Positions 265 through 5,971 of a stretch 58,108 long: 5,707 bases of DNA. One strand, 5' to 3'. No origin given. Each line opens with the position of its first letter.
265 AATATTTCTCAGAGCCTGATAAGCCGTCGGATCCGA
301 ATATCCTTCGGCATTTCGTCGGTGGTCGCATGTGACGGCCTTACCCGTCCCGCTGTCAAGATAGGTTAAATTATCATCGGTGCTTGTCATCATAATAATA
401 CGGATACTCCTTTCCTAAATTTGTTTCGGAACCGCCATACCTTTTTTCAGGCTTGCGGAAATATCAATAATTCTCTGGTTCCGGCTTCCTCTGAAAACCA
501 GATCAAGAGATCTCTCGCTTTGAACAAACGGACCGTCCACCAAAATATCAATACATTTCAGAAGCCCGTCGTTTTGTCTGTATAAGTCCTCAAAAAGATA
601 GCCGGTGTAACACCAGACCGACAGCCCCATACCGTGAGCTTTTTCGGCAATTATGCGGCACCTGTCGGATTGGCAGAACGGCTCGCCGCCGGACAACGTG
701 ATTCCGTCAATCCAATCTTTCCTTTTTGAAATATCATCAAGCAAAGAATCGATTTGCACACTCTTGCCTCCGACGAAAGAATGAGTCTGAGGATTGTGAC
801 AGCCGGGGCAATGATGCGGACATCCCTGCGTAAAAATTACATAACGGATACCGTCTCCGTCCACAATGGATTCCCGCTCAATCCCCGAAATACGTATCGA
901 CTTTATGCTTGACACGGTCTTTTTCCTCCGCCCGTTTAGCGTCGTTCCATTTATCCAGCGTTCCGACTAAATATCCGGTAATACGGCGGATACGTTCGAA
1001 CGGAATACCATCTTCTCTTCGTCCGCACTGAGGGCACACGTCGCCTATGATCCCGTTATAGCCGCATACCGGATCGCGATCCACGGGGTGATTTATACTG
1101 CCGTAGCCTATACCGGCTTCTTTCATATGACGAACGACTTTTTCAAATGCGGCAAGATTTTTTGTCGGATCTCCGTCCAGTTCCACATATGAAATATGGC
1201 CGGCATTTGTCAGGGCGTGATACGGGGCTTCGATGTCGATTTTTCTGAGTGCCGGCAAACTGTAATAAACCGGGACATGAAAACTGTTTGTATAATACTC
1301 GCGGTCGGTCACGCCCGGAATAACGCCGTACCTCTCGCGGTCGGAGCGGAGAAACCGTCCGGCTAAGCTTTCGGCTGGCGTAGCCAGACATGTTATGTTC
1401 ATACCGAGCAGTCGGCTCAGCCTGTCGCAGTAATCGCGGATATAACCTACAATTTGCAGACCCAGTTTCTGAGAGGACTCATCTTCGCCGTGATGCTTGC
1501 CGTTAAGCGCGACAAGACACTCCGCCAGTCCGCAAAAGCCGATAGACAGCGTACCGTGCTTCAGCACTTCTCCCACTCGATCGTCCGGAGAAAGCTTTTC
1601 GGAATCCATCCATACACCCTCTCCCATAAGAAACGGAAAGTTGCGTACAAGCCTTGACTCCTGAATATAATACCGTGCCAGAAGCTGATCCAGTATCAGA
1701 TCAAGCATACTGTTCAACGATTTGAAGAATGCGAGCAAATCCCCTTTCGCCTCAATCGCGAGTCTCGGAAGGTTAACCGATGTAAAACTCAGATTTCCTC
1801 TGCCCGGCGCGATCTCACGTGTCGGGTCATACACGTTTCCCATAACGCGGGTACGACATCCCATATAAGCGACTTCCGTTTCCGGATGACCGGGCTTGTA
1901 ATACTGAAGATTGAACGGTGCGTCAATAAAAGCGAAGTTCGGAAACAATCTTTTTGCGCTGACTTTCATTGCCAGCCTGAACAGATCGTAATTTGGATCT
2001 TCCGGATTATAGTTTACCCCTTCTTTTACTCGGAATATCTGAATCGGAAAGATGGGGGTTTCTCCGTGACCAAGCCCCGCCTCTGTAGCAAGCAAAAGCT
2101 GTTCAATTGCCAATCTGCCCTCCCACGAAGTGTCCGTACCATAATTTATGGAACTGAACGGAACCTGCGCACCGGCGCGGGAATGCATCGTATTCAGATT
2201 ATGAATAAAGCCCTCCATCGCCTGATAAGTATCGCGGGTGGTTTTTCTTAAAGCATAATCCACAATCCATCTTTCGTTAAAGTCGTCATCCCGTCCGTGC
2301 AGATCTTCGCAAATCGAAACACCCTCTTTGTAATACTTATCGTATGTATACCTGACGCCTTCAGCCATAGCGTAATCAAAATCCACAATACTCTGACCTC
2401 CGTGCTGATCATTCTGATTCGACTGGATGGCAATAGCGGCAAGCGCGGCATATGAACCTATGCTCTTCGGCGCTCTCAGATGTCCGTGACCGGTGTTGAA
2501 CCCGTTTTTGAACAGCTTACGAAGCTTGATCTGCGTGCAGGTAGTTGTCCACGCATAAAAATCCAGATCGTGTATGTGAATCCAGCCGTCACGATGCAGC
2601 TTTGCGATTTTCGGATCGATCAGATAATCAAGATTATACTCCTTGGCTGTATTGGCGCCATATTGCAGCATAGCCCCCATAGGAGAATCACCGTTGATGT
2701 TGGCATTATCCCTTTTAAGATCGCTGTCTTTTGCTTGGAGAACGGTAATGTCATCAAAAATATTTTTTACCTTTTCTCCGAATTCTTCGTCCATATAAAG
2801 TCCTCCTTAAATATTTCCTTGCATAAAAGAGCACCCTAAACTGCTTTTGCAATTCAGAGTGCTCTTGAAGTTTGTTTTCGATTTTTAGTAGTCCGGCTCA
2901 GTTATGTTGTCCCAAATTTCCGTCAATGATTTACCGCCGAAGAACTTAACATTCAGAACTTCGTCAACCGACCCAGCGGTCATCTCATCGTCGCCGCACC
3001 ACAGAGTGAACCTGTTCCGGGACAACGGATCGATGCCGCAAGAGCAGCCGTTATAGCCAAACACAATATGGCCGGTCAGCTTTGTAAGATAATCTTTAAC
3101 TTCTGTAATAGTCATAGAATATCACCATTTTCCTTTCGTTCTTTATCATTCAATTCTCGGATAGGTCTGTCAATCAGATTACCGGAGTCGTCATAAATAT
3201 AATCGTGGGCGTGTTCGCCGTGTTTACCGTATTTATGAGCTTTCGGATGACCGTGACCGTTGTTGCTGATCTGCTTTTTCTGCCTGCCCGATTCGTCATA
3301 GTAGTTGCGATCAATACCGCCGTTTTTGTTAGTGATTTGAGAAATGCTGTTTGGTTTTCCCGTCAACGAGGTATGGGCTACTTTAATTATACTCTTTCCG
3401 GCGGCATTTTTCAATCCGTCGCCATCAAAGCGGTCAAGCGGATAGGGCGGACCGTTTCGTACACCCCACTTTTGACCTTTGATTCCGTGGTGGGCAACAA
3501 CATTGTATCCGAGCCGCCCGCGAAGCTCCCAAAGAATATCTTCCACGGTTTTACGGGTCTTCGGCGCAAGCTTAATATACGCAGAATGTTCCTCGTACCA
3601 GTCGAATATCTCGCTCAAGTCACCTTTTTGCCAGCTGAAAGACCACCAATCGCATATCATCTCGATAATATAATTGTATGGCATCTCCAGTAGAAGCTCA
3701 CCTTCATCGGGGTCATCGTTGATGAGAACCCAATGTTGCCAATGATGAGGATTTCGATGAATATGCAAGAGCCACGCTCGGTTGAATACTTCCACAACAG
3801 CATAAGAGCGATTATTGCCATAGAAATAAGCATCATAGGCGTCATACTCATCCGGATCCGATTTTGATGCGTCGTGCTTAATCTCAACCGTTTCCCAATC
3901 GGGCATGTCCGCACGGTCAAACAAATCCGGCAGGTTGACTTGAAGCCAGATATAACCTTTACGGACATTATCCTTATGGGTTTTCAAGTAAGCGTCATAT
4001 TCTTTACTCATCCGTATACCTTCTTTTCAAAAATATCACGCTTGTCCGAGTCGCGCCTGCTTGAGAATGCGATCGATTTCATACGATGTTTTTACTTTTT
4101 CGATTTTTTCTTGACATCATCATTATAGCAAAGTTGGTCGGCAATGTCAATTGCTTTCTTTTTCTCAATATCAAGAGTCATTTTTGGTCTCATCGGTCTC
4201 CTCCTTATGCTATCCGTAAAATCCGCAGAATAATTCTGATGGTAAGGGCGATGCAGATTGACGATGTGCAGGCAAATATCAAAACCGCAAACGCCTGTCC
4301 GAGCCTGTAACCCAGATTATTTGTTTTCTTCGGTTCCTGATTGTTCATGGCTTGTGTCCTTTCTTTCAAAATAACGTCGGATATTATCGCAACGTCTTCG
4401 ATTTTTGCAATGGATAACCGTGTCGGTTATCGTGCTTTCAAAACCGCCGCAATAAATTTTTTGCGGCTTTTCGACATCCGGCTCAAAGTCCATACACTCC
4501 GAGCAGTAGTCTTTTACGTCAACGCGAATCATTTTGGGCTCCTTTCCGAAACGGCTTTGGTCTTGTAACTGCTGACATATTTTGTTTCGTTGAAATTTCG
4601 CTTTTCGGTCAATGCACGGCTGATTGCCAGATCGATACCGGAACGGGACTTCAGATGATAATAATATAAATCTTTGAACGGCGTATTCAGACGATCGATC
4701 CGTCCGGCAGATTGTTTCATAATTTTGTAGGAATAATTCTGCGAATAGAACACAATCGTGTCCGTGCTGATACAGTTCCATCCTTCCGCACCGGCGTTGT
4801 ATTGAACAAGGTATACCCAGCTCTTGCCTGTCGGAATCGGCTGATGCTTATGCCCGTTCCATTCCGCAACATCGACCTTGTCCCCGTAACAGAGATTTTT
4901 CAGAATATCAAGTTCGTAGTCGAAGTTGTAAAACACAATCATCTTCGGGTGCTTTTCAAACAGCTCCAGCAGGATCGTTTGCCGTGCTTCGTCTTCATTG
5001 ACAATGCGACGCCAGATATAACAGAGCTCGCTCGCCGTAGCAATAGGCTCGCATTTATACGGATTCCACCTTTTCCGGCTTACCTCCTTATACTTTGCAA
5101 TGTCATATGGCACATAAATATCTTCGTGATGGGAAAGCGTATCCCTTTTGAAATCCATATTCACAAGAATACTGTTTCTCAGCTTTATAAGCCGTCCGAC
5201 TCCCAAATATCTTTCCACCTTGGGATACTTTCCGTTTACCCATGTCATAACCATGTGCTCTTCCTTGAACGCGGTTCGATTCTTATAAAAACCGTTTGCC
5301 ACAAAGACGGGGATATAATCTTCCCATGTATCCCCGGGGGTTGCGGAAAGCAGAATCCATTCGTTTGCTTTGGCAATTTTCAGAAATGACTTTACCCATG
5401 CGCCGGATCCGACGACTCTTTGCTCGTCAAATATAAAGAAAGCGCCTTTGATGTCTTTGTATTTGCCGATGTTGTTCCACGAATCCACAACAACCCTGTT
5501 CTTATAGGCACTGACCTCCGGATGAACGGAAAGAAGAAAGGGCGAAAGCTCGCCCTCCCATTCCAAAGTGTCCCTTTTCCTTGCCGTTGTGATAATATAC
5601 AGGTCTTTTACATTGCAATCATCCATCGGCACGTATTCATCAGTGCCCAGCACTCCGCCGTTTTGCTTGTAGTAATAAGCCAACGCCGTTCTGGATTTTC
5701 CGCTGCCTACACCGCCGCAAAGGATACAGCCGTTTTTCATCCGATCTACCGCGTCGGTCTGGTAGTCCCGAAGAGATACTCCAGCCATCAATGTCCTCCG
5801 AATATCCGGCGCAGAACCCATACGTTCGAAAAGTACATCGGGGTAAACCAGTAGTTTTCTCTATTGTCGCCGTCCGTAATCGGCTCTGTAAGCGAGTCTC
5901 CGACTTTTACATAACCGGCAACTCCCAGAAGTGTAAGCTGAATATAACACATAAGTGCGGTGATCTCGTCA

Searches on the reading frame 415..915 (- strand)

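Call 50: search_protein_families(library=pfam, proteins=[window:415-915:-], max_evalue=0.001)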
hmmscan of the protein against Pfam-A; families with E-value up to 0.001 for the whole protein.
window:415-915:- (166 aa): 2 families
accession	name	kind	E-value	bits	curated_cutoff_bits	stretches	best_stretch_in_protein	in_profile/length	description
PF13353.11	Fer4_12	-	1e-37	129.9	22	1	18-150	1-137/137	4Fe-4S single cluster domain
PF04055.27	Radical_SAM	-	1e-09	39.2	29.5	1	26-92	1-69/166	Radical SAM superfamily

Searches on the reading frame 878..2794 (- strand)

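Call 49: search_protein_families(library=phrogs, proteins=[window:878-2794:-], max_evalue=0.001)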
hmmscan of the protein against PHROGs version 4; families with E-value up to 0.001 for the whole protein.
window:878-2794:- (638 aa): 4 families
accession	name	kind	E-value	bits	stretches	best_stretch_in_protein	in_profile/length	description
phrog_487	-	moron, auxiliary metabolic gene and host takeover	2.7e-193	645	1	6-631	99-713/718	NrdD-like anaerobic ribonucleotide reductase large subunit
phrog_4218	-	DNA, RNA and nucleotide metabolism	2.2e-66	225.2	1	307-630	7-332/333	anaerobic ribonucleoside reductase large subunit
phrog_26446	-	DNA, RNA and nucleotide metabolism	2.1e-26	93.3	2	468-628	228-392/761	anaerobic ribonucleoside reductase large subunit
phrog_29160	-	DNA, RNA and nucleotide metabolism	2.7e-26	93.6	1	474-631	2-156/158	anaerobic ribonucleoside reductase large subunit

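Call 50: search_protein_families(library=pfam, proteins=[window:878-2794:-], max_evalue=0.001)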
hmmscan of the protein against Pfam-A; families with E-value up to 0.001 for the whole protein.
window:878-2794:- (638 aa): 1 family
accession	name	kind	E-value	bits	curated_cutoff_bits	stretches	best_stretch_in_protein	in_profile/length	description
PF13597.11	NRDD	-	2.7e-200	667.2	26.2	1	29-630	1-562/562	Anaerobic ribonucleoside-triphosphate reductase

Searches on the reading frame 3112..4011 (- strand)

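Call 49: search_protein_families(library=phrogs, proteins=[window:3112-4011:-], max_evalue=0.001)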
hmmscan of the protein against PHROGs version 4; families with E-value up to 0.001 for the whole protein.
window:3112-4011:- (299 aa): 1 family
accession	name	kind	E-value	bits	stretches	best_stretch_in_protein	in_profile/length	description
phrog_20637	-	unknown function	1.9e-81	273.1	1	1-168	1-166/174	-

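Call 76: search_protein_families(library=pfam, proteins=[window:3112-4011:-], max_evalue=0.01)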
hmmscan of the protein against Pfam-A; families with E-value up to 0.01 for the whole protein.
window:3112-4011:- (299 aa): 2 families
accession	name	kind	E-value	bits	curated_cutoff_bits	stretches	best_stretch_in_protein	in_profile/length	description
PF18907.5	DUF5662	-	6.8e-36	123.7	27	1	1-160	1-154/156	Family of unknown function (DUF5662)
PF23847.1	DUF7211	-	8e-05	22.4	27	1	172-185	8-21/25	Family of unknown function (DUF7211)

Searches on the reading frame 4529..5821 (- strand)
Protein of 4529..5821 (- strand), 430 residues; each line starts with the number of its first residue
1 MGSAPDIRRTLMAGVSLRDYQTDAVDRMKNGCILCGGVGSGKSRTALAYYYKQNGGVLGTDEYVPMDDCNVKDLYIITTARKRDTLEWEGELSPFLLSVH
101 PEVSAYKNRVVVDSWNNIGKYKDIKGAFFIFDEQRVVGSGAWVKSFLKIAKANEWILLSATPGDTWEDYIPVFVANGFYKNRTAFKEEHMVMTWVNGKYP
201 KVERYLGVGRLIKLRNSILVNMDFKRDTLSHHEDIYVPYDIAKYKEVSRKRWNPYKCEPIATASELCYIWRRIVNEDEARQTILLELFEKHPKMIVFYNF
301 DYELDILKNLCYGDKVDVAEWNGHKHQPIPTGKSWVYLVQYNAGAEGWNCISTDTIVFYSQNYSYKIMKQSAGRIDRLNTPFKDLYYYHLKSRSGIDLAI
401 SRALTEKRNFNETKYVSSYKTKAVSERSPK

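Call 49: search_protein_families(library=phrogs, proteins=[window:4529-5821:-], max_evalue=0.001)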
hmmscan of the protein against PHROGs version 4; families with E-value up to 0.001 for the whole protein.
window:4529-5821:- (430 aa): 2 families
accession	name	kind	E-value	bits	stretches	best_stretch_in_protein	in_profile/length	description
phrog_62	-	DNA, RNA and nucleotide metabolism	3.1e-65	221.5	1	11-412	691-1130/1881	DNA helicase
phrog_16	-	DNA, RNA and nucleotide metabolism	2.4e-07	30.4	0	15-162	271-416/986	DNA helicase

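Call 76: search_protein_families(library=pfam, proteins=[window:4529-5821:-], max_evalue=0.01)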
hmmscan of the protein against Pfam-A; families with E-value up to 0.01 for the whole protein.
window:4529-5821:- (430 aa): 1 family
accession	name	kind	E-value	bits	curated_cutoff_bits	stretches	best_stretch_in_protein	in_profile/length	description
PF00271.37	Helicase_C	-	0.00019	22.1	23.5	1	283-378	5-109/110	Helicase conserved C-terminal domain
